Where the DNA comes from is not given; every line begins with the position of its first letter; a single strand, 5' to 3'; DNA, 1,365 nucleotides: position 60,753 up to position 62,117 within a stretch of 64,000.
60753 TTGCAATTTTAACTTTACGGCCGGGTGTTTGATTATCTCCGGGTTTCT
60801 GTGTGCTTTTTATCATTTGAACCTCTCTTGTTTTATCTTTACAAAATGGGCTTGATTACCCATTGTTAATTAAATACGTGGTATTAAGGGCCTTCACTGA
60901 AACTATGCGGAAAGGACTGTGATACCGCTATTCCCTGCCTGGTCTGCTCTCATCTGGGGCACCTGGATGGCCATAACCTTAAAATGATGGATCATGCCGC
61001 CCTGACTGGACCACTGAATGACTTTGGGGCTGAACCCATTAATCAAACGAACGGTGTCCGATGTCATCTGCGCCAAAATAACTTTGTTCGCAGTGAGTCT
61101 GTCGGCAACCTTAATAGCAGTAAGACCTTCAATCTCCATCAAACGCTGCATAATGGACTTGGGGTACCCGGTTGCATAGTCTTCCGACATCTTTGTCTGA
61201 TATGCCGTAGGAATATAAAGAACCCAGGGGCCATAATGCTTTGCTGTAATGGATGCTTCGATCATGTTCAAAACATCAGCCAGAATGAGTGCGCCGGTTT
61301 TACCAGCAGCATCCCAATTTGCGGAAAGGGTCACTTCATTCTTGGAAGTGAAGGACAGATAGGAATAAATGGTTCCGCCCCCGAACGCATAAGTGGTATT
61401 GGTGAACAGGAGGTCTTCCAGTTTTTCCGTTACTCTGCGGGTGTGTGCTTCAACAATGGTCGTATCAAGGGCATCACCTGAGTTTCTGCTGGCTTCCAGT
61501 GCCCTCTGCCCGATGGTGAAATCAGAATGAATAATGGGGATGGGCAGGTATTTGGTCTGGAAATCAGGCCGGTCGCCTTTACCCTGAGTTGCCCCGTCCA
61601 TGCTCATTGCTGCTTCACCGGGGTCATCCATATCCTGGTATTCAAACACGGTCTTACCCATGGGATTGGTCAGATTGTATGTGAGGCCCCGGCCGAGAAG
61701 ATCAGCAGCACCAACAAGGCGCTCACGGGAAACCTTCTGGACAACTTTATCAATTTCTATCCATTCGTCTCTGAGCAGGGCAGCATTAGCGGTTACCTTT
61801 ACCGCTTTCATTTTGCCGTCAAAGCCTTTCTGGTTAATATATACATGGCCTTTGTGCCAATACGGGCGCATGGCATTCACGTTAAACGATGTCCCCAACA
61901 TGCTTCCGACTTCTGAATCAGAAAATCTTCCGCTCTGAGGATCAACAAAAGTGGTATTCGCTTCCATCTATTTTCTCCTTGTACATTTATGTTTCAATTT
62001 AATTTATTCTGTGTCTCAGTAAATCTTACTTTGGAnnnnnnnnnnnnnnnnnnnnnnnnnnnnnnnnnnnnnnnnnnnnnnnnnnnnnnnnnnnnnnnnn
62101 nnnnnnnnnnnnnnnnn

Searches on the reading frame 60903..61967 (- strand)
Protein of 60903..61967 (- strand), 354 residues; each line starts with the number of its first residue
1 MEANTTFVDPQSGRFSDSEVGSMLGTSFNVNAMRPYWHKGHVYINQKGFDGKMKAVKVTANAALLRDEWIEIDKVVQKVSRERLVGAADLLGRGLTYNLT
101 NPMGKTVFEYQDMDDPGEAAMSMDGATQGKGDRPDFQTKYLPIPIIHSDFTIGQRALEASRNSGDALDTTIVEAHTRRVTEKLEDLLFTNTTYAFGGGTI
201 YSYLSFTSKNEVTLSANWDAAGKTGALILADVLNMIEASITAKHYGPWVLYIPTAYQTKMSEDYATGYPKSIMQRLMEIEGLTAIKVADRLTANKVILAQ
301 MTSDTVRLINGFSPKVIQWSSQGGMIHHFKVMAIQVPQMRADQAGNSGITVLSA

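Call 3: search_protein_families(library=pfam, proteins=[window:60903-61967:-], max_evalue=0.1)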
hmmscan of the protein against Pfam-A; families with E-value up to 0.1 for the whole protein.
window:60903-61967:- (354 aa): 3 families
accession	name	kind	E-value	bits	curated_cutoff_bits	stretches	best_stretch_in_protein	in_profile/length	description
PF19774.5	DUF6260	-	2.6e-22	79.6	26.6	1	62-349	4-298/301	Family of unknown function (DUF6260)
PF04454.18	Linocin_M18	-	9.3e-07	28.8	24.3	1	62-296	9-215/253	Encapsulating protein for peroxidase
PF09950.15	Major_capside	-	0.023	14.5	26.8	1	136-278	20-165/251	Major capsid protein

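Call 4: search_protein_families(library=phrogs, proteins=[window:60903-61967:-], max_evalue=0.01)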
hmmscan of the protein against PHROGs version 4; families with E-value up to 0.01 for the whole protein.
window:60903-61967:- (354 aa): 2 families
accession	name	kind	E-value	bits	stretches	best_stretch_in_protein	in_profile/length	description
phrog_771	-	head and packaging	1.1e-27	98.2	1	29-349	20-348/354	virion structural protein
phrog_264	-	head and packaging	2.1e-06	27.9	1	48-292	14-255/321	major head protein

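Call 8: search_dna_similar(query=window:60903-61967:-, collection=phages, mode=protein, max_rows=25)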
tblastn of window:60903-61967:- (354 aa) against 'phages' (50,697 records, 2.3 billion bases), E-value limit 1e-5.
Records with a match: 13; places in all: 13; records where one place covers at least 80% of the query: 11.
Best place of each record, by identity: <60% 13.
By first word of the organism name: Mannheimia 5; Brevundimonas 2; Klebsiella 2; Haloarcula 2; Citrobacter 1; Halorubrum 1.
By host as written in the record: Brevundimonas pondensis LVF1 2; Klebsiella pneumoniae capsular type K1 2; Mannheimia haemolytica 587A serotype A2 2; Mannheimia haemolytica 535A serotype A1 2; Halorubrum sp. 2; Citrobacter freundii 1; Halorubrum coriense 1; Mannheimia haemolytica 3927A serotype A6 1.
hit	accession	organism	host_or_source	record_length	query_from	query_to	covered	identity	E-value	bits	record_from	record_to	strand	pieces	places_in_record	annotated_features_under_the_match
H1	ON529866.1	Brevundimonas phage vB_BpoS-MaInes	Brevundimonas pondensis LVF1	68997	45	349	86%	36.4%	1e-58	210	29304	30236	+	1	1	major capsid protein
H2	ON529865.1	Brevundimonas phage vB_BpoS-StAshley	Brevundimonas pondensis LVF1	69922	45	349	86%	36.1%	3e-58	209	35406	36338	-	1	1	major capsid protein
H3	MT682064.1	Klebsiella virus KpV2811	Klebsiella pneumoniae capsular type K1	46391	30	348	90%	28.4%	8e-28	120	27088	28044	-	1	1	hypothetical protein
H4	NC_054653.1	Klebsiella virus KpV2811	Klebsiella pneumoniae capsular type K1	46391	30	348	90%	28.4%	8e-28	120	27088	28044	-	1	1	virion structural protein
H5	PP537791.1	Citrobacter phage vB_CfrS_K1M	Citrobacter freundii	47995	30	348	90%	28.0%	2e-28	122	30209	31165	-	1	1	major capsid protein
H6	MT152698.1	Halorubrum phage Hardycor1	Halorubrum coriense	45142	54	353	85%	28.4%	3e-27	118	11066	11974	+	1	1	mcp: major capsid protein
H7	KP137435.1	Mannheimia phage vB_MhS_587AP2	Mannheimia haemolytica 587A serotype A2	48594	44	348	86%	27.8%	3e-22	103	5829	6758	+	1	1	hypothetical protein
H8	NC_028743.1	Mannheimia phage vB_MhS_587AP2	Mannheimia haemolytica 587A serotype A2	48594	44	348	86%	27.8%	3e-22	103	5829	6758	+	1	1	virion structural protein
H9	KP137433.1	Mannheimia phage vB_MhS_535AP2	Mannheimia haemolytica 535A serotype A1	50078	44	348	86%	27.8%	3e-22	103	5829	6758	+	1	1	hypothetical protein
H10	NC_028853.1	Mannheimia phage vB_MhS_535AP2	Mannheimia haemolytica 535A serotype A1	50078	44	348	86%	27.8%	3e-22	103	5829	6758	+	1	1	virion structural protein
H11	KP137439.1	Mannheimia phage vB_MhS_3927AP1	Mannheimia haemolytica 3927A serotype A6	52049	44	348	86%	27.8%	3e-22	103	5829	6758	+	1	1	hypothetical protein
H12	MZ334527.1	Haloarcula tailed virus 3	Halorubrum sp.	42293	121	337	61%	22.8%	4e-7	58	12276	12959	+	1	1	major capsid protein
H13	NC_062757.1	Haloarcula tailed virus 3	Halorubrum sp.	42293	121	337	61%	22.8%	4e-7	58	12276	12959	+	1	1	major capsid protein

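Call 26: get_annotated_region(hit=H1, flank=9000)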
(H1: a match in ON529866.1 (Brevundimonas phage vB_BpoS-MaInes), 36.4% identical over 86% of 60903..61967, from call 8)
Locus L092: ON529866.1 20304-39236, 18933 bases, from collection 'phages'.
description: Brevundimonas phage vB_BpoS-MaInes, complete genome.
organism: Brevundimonas phage vB_BpoS-MaInes (NCBI taxid 2948603)
taxonomy: Viruses; Duplodnaviria; Heunggongvirae; Uroviricota; Caudoviricetes
host: Brevundimonas pondensis LVF1; source: sewage; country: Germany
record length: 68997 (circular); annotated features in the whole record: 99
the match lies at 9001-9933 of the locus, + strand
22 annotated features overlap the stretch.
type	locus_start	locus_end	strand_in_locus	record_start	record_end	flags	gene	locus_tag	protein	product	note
CDS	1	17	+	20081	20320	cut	-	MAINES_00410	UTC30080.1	hypothetical protein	-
CDS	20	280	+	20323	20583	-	-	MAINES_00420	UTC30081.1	hypothetical protein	-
CDS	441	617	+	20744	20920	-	-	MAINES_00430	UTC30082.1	hypothetical protein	-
CDS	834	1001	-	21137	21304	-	-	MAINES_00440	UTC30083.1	hypothetical protein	-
CDS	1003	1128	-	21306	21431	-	-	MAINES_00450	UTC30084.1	hypothetical protein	-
CDS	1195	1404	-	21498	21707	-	-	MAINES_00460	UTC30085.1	hypothetical protein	-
CDS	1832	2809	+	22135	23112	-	-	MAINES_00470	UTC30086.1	hypothetical protein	-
CDS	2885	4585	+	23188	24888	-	-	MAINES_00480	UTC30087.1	terminase large subunit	-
CDS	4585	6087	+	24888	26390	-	-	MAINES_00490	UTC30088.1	hypothetical protein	-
CDS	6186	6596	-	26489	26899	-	-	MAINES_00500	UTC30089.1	recombination endonuclease VII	-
CDS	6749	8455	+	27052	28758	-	-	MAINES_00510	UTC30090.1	hypothetical protein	-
CDS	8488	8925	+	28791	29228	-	-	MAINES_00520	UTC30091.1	hypothetical protein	-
CDS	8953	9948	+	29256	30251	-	-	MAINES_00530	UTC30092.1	major capsid protein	-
CDS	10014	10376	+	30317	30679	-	-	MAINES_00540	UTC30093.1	hypothetical protein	-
CDS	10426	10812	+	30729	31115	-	-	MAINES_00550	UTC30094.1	hypothetical protein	-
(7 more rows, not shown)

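Call 87: find_related_loci(query=A6, collection=viral_contigs, flank=10000)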
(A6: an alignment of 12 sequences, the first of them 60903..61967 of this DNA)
Query A6 (354 aa) in viral_contigs; peptide patterns used: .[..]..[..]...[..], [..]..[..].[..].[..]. (x = any residue, [..] = any of these).
599 stretches matched a pattern (row limit reached: there are more); 585 encode a relative of the query (tblastn E <= 1e-3); the best 80 are kept; 80 distinct loci.
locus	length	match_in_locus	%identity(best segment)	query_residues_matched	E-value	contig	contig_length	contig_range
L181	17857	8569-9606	68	11-353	2e-160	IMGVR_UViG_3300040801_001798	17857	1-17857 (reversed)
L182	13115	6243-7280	68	11-353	1e-160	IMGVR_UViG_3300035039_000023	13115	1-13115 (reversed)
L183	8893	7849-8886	66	11-353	4e-159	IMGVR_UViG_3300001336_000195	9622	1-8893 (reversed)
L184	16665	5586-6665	62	1-353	6e-151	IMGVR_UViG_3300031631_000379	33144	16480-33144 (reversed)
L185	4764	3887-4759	67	11-298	1e-128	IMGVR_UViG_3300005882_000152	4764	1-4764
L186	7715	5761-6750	55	32-354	5e-118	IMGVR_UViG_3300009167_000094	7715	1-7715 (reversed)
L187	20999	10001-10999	54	25-353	8e-116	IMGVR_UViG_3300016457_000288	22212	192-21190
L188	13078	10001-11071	52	1-354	2e-115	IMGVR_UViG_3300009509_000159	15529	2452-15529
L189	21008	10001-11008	51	27-353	1e-114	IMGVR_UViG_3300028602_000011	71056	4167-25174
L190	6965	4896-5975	52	1-353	1e-112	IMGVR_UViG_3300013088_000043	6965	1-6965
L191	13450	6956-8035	50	3-353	6e-112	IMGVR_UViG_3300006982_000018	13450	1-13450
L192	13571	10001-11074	49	1-353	1e-111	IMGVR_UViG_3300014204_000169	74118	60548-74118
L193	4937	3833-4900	50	1-353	3e-111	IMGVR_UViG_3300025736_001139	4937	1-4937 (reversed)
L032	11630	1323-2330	49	27-353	7e-110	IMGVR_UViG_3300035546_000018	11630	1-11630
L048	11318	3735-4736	50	22-349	5e-110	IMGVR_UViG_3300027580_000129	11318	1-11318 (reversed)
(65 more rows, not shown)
